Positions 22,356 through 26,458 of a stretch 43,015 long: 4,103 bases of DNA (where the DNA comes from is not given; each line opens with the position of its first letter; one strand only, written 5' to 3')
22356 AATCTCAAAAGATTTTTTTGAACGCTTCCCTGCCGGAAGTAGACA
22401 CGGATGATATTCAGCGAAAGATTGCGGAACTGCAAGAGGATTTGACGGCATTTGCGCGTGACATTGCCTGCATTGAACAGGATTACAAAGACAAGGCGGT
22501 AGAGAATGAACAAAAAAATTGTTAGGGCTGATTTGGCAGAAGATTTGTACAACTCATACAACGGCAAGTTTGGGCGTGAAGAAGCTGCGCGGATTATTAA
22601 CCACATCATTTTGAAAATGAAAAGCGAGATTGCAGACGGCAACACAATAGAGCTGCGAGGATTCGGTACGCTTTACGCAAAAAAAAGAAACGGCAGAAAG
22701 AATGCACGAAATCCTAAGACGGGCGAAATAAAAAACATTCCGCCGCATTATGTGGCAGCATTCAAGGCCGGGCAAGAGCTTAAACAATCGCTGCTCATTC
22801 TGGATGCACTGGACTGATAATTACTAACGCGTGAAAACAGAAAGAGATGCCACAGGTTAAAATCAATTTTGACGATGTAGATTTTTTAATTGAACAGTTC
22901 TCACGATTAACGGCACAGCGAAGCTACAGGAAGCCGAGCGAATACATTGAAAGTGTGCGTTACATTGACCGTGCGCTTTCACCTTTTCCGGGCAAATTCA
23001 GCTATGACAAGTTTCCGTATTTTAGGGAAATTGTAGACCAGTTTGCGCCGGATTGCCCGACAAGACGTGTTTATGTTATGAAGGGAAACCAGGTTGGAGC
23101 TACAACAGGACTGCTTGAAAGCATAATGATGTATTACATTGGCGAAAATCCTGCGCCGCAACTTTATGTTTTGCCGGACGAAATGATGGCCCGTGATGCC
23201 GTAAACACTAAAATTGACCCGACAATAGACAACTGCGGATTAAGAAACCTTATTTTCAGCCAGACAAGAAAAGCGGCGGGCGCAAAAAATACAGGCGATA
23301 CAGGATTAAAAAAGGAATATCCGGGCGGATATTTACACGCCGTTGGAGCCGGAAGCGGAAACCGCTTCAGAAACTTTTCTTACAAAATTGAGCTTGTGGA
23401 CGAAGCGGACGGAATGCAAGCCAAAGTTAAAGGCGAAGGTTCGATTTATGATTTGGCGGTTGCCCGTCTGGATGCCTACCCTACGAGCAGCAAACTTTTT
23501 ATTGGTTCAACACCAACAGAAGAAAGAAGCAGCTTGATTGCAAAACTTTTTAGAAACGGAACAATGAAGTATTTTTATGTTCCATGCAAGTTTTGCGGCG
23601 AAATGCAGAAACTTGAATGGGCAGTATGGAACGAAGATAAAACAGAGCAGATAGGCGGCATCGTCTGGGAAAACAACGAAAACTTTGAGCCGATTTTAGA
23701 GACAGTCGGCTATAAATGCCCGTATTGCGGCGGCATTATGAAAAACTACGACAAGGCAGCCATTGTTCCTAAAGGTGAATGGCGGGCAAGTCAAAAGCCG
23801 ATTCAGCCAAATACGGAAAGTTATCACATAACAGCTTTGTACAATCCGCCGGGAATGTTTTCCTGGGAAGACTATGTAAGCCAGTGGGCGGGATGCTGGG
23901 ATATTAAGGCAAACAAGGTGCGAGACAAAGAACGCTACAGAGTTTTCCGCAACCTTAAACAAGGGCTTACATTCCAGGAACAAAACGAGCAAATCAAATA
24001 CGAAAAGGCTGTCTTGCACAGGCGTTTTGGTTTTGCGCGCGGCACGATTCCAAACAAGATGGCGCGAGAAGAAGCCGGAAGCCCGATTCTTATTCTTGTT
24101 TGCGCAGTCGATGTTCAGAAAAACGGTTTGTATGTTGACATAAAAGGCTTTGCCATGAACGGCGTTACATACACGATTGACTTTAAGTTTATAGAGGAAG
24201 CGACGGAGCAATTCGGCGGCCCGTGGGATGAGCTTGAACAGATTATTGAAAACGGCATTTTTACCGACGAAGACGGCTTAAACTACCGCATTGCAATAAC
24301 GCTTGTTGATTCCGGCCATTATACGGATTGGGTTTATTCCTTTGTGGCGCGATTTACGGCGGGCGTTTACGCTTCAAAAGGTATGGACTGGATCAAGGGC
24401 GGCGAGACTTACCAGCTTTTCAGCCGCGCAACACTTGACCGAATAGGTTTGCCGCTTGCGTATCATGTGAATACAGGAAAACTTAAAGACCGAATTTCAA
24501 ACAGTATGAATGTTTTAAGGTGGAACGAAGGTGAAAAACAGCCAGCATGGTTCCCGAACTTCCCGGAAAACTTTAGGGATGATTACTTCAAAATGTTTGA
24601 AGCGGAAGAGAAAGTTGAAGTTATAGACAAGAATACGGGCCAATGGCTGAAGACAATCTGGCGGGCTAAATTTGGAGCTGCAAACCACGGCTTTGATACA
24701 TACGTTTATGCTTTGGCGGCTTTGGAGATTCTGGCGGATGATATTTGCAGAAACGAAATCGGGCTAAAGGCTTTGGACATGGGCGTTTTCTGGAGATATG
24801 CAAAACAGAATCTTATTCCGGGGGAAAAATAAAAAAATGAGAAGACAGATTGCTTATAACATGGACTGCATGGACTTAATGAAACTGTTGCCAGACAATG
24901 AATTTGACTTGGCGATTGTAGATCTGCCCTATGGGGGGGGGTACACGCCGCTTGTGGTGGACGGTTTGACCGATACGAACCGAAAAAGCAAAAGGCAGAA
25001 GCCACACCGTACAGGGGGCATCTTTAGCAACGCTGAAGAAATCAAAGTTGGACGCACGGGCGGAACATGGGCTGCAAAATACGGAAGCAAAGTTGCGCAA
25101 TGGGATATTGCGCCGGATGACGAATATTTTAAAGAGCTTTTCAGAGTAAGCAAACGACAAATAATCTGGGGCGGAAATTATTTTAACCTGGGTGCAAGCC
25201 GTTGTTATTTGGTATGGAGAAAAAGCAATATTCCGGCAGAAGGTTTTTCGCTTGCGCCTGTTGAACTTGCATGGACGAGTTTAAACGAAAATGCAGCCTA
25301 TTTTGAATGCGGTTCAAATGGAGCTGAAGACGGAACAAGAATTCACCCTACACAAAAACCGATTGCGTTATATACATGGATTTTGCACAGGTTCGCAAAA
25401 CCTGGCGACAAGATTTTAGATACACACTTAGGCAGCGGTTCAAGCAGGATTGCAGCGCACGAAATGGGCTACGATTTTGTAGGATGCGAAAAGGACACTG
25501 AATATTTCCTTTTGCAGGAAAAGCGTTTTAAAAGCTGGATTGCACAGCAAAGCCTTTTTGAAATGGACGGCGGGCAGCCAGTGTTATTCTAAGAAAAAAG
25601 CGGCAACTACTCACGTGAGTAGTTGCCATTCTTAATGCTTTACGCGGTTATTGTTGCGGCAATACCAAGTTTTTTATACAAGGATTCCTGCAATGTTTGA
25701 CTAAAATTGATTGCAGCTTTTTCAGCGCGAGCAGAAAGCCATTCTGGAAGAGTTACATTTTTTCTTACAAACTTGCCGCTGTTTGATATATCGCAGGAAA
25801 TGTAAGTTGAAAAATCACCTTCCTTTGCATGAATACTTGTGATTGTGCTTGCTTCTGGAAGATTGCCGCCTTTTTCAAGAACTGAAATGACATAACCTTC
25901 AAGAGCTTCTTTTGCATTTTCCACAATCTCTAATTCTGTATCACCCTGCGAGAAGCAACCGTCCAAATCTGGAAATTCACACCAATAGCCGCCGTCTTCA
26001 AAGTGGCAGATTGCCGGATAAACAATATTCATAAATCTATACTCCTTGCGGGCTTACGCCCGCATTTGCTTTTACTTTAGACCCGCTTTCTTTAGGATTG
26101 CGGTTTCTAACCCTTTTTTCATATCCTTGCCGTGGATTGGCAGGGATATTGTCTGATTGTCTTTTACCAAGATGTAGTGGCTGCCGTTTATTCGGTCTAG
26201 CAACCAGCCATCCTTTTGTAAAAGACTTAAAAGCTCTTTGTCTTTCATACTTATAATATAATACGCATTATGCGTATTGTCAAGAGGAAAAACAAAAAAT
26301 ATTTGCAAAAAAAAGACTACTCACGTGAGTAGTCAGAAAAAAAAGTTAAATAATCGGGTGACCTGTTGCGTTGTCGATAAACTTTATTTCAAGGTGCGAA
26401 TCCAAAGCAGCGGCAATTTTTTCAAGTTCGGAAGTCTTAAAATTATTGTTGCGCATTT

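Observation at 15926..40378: Six dispersed copies of a long palindrome with a parS-like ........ core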

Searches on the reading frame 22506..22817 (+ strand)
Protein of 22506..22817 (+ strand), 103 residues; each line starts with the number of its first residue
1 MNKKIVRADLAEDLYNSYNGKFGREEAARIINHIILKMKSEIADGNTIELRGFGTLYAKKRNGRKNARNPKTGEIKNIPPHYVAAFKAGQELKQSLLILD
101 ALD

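Call 11: search_protein_families(library=pfam, proteins=[window:22506-22817:+], max_evalue=0.01)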
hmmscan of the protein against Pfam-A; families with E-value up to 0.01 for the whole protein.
window:22506-22817:+ (103 aa): 2 families
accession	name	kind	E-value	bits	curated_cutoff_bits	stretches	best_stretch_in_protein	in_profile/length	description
PF00216.26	Bac_DNA_binding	-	1.6e-20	73.6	22.4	1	7-95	3-88/90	Bacterial DNA-binding protein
PF18175.6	HU-CCDC81_bac_2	-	0.00055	20.2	35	1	24-61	15-52/70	CCDC81-like prokaryotic HU domain 2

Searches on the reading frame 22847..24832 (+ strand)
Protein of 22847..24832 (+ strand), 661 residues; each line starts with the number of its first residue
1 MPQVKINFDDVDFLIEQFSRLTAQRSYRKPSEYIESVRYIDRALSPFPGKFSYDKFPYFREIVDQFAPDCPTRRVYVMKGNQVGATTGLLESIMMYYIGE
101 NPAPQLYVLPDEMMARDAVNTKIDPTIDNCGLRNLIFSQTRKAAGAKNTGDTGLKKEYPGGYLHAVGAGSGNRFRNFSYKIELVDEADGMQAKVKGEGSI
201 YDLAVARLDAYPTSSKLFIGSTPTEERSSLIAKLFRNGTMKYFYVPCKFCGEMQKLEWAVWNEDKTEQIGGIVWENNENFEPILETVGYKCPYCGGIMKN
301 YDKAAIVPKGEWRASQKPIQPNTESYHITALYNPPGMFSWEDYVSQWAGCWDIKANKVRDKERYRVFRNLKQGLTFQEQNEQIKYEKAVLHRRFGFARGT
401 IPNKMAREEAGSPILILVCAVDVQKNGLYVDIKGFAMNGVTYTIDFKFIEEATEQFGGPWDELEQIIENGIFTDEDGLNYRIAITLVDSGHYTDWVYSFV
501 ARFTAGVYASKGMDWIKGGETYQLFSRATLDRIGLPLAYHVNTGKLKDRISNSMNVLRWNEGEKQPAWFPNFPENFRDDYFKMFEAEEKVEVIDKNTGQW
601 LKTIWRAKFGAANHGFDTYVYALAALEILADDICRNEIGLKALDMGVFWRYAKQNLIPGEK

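Call 23: find_related_loci(query=window:22847-24832:+, collection=viral_contigs, flank=10000)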
Query window:22847-24832:+ (661 aa) in viral_contigs; peptide patterns used: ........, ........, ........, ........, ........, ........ (x = any residue, [..] = any of these).
46 stretches matched a pattern; 45 encode a relative of the query (tblastn E <= 1e-3); 44 distinct loci.
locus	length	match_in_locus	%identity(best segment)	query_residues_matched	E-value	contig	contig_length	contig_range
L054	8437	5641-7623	99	1-661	0e+0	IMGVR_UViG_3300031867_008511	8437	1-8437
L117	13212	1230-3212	99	1-661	0e+0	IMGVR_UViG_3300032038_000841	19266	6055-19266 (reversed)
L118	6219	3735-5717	99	1-661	0e+0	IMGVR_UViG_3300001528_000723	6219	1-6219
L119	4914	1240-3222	99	1-661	0e+0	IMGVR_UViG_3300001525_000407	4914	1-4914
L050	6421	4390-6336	78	10-653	0e+0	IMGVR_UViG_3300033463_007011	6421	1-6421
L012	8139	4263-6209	78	10-653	0e+0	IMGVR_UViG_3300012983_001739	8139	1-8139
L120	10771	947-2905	67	3-653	0e+0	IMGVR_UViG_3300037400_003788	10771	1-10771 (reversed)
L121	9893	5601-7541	66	10-656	0e+0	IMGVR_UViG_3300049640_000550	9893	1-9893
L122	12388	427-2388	65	3-653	0e+0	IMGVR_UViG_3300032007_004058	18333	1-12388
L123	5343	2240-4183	65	10-657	0e+0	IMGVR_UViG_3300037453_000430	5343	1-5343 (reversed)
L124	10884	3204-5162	66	3-652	0e+0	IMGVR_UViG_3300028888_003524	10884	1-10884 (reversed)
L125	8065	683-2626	65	10-657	0e+0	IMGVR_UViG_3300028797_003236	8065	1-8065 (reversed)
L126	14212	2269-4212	65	10-657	0e+0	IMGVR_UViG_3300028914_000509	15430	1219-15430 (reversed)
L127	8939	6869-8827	66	3-652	0e+0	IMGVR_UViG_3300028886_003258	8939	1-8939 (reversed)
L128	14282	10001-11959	66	3-652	0e+0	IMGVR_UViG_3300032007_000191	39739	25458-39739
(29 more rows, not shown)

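Call 54: find_related_loci(query=L126:2269-4209:+, collection=metagenome_contigs, flank=10000)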
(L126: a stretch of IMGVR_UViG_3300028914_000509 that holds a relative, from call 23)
Query L126:2269-4209:+ (647 aa) in metagenome_contigs; peptide patterns used: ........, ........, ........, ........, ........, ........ (x = any residue, [..] = any of these).
34 stretches matched a pattern; 4 encode a relative of the query (tblastn E <= 1e-3); 3 distinct loci.
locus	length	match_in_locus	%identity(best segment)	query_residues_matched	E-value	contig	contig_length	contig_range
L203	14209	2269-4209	100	1-647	0e+0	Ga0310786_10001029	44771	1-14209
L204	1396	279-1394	95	203-574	0e+0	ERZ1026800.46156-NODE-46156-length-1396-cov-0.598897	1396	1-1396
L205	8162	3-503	99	481-647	3e-110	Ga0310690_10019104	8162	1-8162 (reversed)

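Call 86: find_homologous_proteins(query=L126:2269-4209:+, max_evalue=1e-100)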
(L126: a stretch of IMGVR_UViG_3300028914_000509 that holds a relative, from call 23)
Query L126:2269-4209:+ (647 aa): 204 proteins with E <= 1e-100 among 8000 candidates; the best 120 are listed.
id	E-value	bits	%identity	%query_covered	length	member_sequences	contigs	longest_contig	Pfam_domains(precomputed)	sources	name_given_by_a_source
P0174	0.0e+0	1513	98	100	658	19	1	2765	PF05876.19,PF20454.5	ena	-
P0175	0.0e+0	1218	78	100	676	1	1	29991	PF05876.19,PF20454.5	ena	-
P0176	0.0e+0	1213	78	99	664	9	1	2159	PF05876.19,PF20454.5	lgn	-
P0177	0.0e+0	1204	77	100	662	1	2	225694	PF05876.19,PF20454.5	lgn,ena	-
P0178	0.0e+0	1197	77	100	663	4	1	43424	PF05876.19,PF20454.5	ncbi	-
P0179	0.0e+0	1196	76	100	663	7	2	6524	PF05876.19,PF20454.5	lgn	-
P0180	0.0e+0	1180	76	100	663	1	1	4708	PF05876.19,PF20454.5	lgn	-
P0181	0.0e+0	1176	76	100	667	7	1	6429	PF05876.19,PF20454.5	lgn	-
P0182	0.0e+0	1173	74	100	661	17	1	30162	PF05876.19,PF20454.5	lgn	-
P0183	0.0e+0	1172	75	100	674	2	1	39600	PF05876.19,PF20454.5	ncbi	-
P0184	0.0e+0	1169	74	100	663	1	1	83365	PF05876.19,PF20454.5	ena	-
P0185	0.0e+0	1149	74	100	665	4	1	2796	PF05876.19,PF20454.5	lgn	-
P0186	0.0e+0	1147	73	100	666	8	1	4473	PF05876.19,PF20454.5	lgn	-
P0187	0.0e+0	1118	71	100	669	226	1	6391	PF05876.19,PF20454.5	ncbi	-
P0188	0.0e+0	1070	69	100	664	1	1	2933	PF05876.19,PF20454.5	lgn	-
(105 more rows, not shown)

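Call 87: find_encoding_contigs(protein=P0178, flank=10000, max_places=1)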
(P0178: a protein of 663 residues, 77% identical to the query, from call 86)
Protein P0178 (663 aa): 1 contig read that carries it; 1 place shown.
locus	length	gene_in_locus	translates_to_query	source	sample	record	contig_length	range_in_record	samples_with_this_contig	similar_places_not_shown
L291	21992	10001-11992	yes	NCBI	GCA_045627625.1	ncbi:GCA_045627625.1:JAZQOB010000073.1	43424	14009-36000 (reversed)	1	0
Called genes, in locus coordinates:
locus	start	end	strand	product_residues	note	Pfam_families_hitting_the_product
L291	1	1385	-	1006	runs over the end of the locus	PF01751:Toprim (weak), PF13155:Toprim_2, PF13662:Toprim_4, PF08706:D5_N (weak)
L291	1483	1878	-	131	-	-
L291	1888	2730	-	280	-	PF02195:ParB_N, PF08535:KorB (weak)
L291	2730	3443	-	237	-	PF00142:Fer4_NifH (faint), PF01656:CbiA, PF02374:ArsA_ATPase (weak), PF06564:CBP_BcsQ (weak), PF07015:VirC1 (faint), PF09140:MipZ, PF10609:ParA, PF13614:AAA_31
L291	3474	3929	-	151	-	PF00436:SSB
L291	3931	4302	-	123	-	-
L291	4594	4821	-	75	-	-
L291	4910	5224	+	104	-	-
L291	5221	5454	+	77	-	-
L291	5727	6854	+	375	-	PF00589:Phage_integrase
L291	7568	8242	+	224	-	-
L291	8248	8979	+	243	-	-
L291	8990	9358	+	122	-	-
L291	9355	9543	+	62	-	-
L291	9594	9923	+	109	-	-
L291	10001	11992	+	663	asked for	PF05876:GpA_ATPase, PF20454:GpA_nuclease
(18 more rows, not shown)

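Call 88: find_encoding_contigs(protein=P0175, flank=10000, max_places=1)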
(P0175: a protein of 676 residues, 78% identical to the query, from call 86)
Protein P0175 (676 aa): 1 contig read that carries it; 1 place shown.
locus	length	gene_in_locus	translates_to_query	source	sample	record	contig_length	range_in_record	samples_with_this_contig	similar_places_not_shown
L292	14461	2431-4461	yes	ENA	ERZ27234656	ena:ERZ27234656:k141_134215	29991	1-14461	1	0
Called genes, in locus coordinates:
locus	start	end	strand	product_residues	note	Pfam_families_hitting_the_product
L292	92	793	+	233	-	-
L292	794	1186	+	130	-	-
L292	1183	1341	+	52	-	-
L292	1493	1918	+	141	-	PF00692:dUTPase, PF22769:DCD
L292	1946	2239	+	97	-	-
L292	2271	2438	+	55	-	-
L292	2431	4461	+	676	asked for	PF05876:GpA_ATPase, PF20454:GpA_nuclease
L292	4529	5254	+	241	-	-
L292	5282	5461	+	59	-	-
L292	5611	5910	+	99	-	-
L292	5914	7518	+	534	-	PF05136:Phage_portal_2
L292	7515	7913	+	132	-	-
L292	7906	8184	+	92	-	-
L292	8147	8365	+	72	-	-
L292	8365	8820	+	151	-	PF03196:DUF261 (weak)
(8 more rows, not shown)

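Call 89: find_encoding_contigs(protein=P0183, flank=10000, max_places=1)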
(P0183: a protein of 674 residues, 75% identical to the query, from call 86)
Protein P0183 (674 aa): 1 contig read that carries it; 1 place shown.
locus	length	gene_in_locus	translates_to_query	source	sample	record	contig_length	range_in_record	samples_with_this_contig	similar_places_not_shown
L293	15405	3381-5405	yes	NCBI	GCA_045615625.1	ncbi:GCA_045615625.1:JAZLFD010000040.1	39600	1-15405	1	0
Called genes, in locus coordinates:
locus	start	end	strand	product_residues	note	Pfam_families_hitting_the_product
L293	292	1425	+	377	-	PF00589:Phage_integrase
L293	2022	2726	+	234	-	-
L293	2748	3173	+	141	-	PF22769:DCD, PF00692:dUTPase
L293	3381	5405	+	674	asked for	PF05876:GpA_ATPase, PF20454:GpA_nuclease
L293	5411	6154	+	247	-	-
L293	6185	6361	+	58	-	-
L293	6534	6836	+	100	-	-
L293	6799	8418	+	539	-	PF05136:Phage_portal_2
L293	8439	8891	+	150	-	-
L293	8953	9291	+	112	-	-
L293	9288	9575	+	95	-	-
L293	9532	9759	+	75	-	-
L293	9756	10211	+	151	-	-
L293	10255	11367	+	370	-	PF00574:CLP_protease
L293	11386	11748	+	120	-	-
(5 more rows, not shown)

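Call 97: list_cluster_members(proteins=[P0174])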
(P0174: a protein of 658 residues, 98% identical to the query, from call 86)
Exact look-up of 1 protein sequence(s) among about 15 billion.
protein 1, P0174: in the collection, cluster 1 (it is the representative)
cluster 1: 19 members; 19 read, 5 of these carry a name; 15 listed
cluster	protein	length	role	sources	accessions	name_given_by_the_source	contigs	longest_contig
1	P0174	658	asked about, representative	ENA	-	-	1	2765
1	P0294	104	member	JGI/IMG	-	phage terminase large subunit GpA-like protein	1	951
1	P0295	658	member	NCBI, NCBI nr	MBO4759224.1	MAG: phage terminase large subunit family protein [Spirochaetaceae bacterium] | phage terminase large subunit family protein [Spirochaetaceae bacterium]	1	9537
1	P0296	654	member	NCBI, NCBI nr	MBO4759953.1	MAG: phage terminase large subunit family protein, partial [Spirochaetaceae bacterium] | phage terminase large subunit family protein [Spirochaetaceae bacterium]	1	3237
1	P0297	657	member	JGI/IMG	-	phage terminase large subunit GpA-like protein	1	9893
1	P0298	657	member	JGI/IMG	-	phage terminase large subunit GpA-like protein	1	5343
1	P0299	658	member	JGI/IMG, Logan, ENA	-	-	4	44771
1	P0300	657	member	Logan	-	-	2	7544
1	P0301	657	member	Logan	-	-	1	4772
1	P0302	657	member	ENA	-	-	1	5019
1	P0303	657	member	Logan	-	-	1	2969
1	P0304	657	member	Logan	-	-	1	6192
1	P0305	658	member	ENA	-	-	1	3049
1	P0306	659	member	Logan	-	-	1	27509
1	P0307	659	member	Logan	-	-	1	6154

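Call 98: find_encoding_contigs(protein=P0306, flank=10000, max_places=2)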
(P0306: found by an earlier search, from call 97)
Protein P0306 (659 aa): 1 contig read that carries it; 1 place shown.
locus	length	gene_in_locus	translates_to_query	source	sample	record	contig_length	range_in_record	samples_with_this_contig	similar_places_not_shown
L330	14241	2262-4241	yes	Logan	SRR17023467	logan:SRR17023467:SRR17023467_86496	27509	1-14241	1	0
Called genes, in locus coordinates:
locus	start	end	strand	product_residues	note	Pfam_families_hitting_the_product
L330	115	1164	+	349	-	-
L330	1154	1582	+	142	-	PF22769:DCD, PF00692:dUTPase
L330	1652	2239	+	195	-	PF01764:Lipase_3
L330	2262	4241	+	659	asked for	PF05876:GpA_ATPase, PF20454:GpA_nuclease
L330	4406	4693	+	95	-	-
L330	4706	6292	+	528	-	PF05136:Phage_portal_2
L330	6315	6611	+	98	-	-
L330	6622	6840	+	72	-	-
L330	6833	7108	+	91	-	-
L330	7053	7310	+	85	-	-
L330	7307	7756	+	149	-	-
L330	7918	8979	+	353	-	PF00574:CLP_protease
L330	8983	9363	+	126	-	-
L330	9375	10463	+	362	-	-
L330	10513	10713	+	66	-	-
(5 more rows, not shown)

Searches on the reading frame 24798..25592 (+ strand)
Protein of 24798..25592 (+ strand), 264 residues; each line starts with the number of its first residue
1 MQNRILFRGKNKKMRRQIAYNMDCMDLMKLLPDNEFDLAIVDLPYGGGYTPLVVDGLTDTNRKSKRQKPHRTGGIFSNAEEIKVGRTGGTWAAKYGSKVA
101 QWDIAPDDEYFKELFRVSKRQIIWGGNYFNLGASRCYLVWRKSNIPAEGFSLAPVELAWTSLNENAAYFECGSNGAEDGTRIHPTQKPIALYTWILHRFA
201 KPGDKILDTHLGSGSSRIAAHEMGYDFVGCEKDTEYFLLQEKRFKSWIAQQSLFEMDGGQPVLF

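Call 11: search_protein_families(library=pfam, proteins=[window:24798-25592:+], max_evalue=0.01)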
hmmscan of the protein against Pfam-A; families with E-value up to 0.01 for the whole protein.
window:24798-25592:+ (264 aa): 1 family
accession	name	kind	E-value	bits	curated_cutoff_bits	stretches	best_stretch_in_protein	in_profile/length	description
PF01555.25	N6_N4_Mtase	-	3.7e-14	53.6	26.7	1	176-238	159-217/221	DNA methylase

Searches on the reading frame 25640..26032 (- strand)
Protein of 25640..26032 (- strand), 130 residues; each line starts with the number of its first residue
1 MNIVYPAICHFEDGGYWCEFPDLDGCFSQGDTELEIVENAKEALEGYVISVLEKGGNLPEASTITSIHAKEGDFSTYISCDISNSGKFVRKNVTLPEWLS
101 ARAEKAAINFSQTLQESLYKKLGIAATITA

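Call 20: search_protein_families(library=pfam, proteins=[window:25640-26032:-], max_evalue=0.05)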
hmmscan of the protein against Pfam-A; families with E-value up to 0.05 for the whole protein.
window:25640-26032:- (130 aa): 3 families
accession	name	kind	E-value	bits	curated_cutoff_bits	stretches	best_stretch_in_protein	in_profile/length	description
PF15919.11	HicB_lk_antitox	-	9.7e-16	58.5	27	1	5-108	1-109/123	HicB_like antitoxin of bacterial toxin-antitoxin system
PF21748.3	UPF0150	-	3.8e-06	27.2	27.3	1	12-59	16-64/64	UPF0150-like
PF07362.18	CcdA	-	0.011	16.5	22.4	1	92-121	5-34/71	Post-segregation antitoxin CcdA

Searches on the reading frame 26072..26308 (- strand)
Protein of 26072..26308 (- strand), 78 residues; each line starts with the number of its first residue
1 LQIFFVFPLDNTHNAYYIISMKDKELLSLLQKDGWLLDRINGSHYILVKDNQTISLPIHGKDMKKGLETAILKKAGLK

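Call 20: search_protein_families(library=pfam, proteins=[window:26072-26308:-], max_evalue=0.05)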
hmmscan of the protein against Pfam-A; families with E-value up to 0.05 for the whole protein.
window:26072-26308:- (78 aa): 2 families
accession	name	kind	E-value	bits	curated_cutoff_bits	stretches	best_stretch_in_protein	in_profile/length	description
PF07927.17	HicA_toxin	-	2.7e-15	56.6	27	1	24-77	2-58/58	HicA toxin of bacterial toxin-antitoxin,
PF23893.1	Y4YQ_C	-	0.008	16.4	27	1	32-56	29-53/53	Uncharacterised protein Y4YQ C-terminal domain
